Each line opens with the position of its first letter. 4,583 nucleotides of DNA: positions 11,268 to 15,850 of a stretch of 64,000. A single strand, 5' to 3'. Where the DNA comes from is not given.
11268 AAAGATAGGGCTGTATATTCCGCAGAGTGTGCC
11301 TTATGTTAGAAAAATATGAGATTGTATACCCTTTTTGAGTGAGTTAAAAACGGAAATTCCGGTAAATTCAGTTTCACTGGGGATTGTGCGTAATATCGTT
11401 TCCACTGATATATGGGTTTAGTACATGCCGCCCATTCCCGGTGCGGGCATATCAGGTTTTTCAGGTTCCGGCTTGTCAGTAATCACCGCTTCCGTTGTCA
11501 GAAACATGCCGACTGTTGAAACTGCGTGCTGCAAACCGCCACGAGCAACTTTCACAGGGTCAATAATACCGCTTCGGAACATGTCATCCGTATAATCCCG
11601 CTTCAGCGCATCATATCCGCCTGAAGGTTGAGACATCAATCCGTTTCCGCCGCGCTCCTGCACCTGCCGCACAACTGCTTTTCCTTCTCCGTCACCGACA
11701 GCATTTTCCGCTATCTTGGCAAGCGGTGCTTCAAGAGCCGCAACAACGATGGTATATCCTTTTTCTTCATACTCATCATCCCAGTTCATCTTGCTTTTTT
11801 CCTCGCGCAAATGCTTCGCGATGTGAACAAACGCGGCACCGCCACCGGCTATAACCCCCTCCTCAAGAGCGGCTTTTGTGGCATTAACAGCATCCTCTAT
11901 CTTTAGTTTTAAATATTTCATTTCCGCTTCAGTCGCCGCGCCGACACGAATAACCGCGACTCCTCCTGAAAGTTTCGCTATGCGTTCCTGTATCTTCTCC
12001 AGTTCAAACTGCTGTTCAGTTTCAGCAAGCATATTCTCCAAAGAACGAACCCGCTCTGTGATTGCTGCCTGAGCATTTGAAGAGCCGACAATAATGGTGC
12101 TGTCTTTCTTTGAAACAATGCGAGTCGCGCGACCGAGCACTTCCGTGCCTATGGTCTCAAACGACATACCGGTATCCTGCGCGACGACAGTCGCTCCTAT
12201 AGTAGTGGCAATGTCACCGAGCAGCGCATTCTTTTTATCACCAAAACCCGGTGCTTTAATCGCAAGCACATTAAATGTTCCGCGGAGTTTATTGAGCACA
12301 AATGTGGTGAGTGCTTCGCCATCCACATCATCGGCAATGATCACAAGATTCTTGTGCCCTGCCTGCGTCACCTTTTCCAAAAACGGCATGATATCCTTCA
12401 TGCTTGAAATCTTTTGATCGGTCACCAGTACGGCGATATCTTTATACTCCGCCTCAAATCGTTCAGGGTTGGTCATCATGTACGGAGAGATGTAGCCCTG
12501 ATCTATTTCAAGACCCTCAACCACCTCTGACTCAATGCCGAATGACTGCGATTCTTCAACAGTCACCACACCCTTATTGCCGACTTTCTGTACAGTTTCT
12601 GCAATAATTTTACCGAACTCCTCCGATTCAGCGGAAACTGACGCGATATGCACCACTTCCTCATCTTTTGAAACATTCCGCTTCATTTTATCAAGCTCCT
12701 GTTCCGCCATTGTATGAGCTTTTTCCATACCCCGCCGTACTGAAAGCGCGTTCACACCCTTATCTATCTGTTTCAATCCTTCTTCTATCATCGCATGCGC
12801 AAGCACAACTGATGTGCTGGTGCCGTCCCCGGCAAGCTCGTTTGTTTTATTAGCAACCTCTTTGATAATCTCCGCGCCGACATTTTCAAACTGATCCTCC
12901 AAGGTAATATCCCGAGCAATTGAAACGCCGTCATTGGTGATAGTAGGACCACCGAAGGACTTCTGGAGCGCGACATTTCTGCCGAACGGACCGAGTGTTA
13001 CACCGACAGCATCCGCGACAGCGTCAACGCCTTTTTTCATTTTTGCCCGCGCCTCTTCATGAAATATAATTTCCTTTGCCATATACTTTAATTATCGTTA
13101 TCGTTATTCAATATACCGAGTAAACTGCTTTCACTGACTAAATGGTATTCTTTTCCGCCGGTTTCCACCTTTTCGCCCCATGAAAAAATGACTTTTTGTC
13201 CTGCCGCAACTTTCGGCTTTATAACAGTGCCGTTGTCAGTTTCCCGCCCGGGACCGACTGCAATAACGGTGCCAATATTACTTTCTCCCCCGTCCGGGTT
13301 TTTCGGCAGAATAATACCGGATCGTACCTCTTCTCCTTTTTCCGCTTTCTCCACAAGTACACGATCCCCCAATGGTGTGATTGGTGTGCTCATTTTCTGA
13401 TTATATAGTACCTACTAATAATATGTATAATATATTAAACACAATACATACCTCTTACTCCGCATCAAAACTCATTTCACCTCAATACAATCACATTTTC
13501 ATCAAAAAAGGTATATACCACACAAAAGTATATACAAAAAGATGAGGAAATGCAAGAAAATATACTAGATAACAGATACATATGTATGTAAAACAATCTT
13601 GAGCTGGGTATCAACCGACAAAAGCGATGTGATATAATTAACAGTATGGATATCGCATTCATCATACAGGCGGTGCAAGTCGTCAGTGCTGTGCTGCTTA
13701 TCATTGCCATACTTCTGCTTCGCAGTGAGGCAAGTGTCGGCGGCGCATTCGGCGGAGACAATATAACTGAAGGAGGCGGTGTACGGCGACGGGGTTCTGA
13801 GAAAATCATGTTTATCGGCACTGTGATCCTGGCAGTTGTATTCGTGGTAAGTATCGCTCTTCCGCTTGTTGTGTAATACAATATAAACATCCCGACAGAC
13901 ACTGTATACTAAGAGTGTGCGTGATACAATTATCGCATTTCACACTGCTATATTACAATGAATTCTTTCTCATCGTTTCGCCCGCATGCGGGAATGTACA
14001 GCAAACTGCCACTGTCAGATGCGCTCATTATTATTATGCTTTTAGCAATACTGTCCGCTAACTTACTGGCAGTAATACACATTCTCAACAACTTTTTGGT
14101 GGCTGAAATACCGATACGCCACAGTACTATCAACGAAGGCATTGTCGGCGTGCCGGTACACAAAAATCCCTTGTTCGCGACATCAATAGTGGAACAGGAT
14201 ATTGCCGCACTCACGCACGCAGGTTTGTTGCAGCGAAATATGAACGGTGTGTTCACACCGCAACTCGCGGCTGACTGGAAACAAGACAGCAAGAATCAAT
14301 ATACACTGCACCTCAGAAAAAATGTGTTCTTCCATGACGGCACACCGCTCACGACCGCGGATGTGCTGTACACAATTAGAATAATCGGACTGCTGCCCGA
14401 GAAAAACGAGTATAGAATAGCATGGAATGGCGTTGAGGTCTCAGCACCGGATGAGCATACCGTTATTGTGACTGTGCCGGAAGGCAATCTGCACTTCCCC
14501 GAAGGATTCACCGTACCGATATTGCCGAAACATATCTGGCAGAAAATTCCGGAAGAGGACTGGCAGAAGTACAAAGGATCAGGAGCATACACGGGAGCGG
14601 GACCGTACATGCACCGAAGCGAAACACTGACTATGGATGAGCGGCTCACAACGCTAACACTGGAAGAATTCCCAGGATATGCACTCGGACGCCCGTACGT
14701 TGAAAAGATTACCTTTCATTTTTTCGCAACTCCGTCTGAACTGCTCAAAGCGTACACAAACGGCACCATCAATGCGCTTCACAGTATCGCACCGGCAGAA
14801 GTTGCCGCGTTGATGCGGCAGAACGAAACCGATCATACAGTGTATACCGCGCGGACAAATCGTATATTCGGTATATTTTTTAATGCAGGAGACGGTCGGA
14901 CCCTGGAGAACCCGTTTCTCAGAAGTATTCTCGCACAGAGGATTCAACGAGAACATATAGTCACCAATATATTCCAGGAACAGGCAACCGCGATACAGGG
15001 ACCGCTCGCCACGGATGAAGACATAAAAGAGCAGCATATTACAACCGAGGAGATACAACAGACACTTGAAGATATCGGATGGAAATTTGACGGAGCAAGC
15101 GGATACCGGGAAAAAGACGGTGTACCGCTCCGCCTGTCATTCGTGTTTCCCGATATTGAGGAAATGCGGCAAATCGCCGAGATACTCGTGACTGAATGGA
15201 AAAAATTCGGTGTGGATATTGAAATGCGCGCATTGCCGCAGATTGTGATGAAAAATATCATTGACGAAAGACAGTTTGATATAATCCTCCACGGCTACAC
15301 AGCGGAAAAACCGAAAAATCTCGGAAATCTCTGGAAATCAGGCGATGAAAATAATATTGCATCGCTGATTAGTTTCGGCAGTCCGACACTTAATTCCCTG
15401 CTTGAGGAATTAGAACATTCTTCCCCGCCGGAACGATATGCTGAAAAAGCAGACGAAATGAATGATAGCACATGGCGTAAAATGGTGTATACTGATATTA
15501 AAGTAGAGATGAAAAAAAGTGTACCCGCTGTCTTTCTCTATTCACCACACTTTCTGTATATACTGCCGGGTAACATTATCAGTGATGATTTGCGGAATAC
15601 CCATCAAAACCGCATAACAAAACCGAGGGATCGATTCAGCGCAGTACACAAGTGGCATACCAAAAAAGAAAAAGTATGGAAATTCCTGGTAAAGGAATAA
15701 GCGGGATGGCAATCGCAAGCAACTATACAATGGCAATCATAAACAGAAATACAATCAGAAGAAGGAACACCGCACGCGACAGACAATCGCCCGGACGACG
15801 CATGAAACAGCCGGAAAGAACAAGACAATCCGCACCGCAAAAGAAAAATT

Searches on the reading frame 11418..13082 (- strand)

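Call 6: search_protein_families(library=pfam, proteins=[window:11418-13082:-], max_evalue=0.0001)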
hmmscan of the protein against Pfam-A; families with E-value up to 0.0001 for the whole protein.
window:11418-13082:- (554 aa): 1 family
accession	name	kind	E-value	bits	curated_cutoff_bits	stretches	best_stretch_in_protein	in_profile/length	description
PF00118.29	Cpn60_TCP1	-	7.1e-69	233.2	34.3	1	22-538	1-490/490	TCP-1/cpn60 chaperonin family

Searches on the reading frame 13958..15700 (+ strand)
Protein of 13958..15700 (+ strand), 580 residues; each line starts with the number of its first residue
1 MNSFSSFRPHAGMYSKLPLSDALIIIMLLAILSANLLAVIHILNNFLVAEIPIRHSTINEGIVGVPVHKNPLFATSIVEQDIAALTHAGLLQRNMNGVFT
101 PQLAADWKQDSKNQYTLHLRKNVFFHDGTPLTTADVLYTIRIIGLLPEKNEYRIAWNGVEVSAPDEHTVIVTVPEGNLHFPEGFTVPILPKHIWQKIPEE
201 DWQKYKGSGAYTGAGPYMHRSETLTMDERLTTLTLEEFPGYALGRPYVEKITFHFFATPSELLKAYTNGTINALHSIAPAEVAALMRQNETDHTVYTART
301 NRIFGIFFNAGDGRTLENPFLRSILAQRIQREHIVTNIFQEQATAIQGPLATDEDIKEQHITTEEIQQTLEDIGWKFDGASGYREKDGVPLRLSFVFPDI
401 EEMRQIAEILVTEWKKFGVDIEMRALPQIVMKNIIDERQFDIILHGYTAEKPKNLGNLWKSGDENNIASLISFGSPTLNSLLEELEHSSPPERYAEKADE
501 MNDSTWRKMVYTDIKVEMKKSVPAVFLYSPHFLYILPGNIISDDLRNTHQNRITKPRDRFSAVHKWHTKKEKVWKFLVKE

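Call 6: search_protein_families(library=pfam, proteins=[window:13958-15700:+], max_evalue=0.0001)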
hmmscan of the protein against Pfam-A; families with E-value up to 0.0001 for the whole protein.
window:13958-15700:+ (580 aa): 1 family
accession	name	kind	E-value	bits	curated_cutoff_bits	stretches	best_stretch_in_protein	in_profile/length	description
PF00496.27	SBP_bac_5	-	5e-47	161.2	32.4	1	99-465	2-364/368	Bacterial extracellular solute-binding proteins, family 5 Middle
